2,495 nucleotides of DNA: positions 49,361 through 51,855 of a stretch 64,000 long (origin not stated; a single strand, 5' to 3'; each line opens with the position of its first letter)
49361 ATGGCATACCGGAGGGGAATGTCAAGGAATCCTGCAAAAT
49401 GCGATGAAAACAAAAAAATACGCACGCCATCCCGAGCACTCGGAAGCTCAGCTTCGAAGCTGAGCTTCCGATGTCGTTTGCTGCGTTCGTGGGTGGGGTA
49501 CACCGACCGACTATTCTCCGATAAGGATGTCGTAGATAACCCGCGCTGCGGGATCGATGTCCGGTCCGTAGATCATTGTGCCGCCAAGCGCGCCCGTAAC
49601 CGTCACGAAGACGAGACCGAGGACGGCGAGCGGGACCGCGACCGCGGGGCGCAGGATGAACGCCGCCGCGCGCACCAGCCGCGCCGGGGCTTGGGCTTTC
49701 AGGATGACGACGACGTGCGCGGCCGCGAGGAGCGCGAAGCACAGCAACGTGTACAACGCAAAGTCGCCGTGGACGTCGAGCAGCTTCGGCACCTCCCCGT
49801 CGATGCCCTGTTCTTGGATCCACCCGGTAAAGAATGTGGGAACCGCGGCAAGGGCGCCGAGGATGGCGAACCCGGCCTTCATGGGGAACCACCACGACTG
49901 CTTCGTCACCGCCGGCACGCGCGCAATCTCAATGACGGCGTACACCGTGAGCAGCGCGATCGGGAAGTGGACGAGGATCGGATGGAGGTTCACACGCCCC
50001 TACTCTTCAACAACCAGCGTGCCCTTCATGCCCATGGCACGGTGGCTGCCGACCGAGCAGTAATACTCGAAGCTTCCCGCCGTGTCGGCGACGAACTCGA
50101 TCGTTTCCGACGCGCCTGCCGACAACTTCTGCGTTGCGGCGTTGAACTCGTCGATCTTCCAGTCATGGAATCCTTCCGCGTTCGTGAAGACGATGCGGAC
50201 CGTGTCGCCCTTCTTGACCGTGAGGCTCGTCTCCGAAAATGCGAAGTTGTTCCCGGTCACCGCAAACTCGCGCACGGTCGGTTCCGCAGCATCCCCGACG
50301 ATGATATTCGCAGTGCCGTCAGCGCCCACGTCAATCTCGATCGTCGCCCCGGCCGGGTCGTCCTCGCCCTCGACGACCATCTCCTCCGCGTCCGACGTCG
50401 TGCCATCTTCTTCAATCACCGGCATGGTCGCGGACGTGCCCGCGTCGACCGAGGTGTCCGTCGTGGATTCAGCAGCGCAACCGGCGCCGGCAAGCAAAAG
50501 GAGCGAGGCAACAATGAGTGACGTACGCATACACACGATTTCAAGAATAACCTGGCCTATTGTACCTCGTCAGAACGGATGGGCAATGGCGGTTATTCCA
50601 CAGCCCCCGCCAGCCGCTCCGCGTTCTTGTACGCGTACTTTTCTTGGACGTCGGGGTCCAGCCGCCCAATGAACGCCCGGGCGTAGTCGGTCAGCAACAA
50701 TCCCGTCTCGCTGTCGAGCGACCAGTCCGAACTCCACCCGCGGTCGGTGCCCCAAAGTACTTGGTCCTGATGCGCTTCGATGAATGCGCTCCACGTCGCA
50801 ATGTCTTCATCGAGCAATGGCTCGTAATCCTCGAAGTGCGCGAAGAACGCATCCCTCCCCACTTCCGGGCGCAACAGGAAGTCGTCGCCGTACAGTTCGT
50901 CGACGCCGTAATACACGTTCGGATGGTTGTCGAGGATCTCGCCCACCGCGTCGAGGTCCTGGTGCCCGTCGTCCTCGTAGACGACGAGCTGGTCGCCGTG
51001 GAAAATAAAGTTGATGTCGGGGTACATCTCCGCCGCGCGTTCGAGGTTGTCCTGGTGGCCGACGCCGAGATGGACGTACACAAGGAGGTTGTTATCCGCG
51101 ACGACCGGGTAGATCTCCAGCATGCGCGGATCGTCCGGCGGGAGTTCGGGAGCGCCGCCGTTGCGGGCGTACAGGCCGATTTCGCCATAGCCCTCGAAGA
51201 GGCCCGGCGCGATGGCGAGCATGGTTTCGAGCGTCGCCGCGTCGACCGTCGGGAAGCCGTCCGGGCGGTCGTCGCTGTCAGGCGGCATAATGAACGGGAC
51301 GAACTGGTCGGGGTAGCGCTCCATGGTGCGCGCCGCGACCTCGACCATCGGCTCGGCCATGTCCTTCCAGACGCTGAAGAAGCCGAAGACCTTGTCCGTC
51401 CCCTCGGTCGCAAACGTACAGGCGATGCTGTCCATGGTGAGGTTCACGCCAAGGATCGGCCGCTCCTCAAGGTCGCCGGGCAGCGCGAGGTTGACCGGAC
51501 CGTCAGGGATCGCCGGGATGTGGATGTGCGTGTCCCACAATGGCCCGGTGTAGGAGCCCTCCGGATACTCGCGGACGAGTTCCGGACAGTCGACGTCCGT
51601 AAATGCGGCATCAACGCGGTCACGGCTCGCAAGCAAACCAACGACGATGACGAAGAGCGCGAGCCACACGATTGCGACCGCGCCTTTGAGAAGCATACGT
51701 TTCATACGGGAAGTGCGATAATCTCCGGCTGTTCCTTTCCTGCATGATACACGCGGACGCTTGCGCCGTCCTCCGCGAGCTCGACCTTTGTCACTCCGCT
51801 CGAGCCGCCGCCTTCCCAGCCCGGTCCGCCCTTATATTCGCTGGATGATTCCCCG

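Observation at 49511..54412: Compact ranthipeptide-like RiPP operon: promoter - 36-aa Cys-rich precursor - attenuator - RRE/rSAM/SPASM maturase - HExxH protein (+ cupredoxin/amidohydrolase tail)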

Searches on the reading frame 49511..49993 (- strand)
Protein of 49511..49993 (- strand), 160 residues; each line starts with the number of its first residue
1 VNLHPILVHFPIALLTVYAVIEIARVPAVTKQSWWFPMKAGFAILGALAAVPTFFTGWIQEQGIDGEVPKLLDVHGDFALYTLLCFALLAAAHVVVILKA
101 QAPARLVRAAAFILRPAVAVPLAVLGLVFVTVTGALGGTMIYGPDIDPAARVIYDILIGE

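Call 3: search_protein_families(library=ncbifam, proteins=[window:49511-49993:-], max_evalue=0.01)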
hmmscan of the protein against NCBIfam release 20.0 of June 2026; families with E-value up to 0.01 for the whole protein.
window:49511-49993:- (160 aa): 0 families

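Call 4: search_protein_families(library=pfam, proteins=[window:49511-49993:-], max_evalue=0.01)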
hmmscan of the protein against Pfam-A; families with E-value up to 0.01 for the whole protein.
window:49511-49993:- (160 aa): 1 family
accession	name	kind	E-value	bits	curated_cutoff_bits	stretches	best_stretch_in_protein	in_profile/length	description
PF09990.14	DUF2231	-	4e-11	43.6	26.4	1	2-142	3-131/139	Predicted membrane protein (DUF2231)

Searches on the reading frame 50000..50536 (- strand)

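Call 3: search_protein_families(library=ncbifam, proteins=[window:50000-50536:-], max_evalue=0.01)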
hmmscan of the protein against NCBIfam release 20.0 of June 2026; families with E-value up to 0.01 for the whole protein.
window:50000-50536:- (178 aa): 10 families
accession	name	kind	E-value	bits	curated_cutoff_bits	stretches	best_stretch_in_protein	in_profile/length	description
NF052460.1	L-NosZ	equivalog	1.6e-08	33.5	700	1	85-178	375-480/480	clade III lactonase-type nitrous-oxide reductase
TIGR03096.1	nitroso_cyanin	equivalog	1.9e-08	34.2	142.85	1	101-176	59-133/135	nitrosocyanin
TIGR02656.1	cyanin_plasto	equivalog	5.3e-08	33.2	87.85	1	98-177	12-99/99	plastocyanin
TIGR04244.1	nitrous_NosZ_RR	equivalog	3.8e-07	29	625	1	93-177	539-627/627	TAT-dependent nitrous-oxide reductase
NF051440.1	CuResCopIPSEAE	equivalog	1.4e-06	28.2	280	1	70-124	20-77/180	copper-resistant cuproprotein CopI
TIGR04246.1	nitrous_NosZ_Gp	equivalog_domain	1.8e-06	26.5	625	1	102-176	498-576/578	Sec-dependent nitrous-oxide reductase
TIGR03102.1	halo_cynanin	subfamily_domain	3.1e-06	27.2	93.8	1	94-177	33-115/115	halocyanin domain-containing protein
TIGR02376.1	Cu_nitrite_red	equivalog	5.3e-05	22.7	296.3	1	105-177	61-145/326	copper-containing nitrite reductase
TIGR02375.1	pseudoazurin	equivalog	0.002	17.8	109.85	1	97-176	9-86/116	pseudoazurin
TIGR03095.1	rusti_cyanin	equivalog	0.0082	16.3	146.7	0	148-177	119-148/148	rusticyanin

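Call 4: search_protein_families(library=pfam, proteins=[window:50000-50536:-], max_evalue=0.01)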
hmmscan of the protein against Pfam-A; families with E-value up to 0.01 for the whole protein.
window:50000-50536:- (178 aa): 4 families
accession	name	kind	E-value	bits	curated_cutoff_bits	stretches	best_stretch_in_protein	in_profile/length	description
PF00127.26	Copper-bind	-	1.6e-09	38.5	21.2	1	92-177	6-99/99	Copper binding proteins, plastocyanin/azurin family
PF13473.12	Cupredoxin_1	-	1e-08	35.6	27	1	83-176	15-104/104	Cupredoxin-like domain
PF07731.20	Cu-oxidase_2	-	2.2e-06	27.9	20.4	1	135-177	92-134/137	Multicopper oxidase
PF07732.21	Cu-oxidase_3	-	0.00038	20.9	21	0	105-177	29-115/119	Multicopper oxidase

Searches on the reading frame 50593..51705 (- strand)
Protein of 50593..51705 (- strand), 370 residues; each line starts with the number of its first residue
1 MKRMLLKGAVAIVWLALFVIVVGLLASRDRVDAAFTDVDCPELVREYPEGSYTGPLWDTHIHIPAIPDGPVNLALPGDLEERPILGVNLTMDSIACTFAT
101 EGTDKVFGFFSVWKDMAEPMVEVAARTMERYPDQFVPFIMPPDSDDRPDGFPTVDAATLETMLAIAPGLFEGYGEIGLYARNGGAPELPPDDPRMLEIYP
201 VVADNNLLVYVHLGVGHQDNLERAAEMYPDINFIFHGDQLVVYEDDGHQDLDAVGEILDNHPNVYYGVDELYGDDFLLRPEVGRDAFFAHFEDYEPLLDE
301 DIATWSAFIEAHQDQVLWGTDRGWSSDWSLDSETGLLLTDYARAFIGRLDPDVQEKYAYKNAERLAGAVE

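Call 3: search_protein_families(library=ncbifam, proteins=[window:50593-51705:-], max_evalue=0.01)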
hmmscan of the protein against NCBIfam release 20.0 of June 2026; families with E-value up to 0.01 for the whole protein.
window:50593-51705:- (370 aa): 0 families

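Call 4: search_protein_families(library=pfam, proteins=[window:50593-51705:-], max_evalue=0.01)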
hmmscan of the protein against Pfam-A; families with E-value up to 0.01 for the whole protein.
window:50593-51705:- (370 aa): 1 family
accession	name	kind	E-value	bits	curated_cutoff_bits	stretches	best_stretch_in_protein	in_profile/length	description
PF04909.20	Amidohydro_2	-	7.4e-10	39.5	26.4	1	106-365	49-286/289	Amidohydrolase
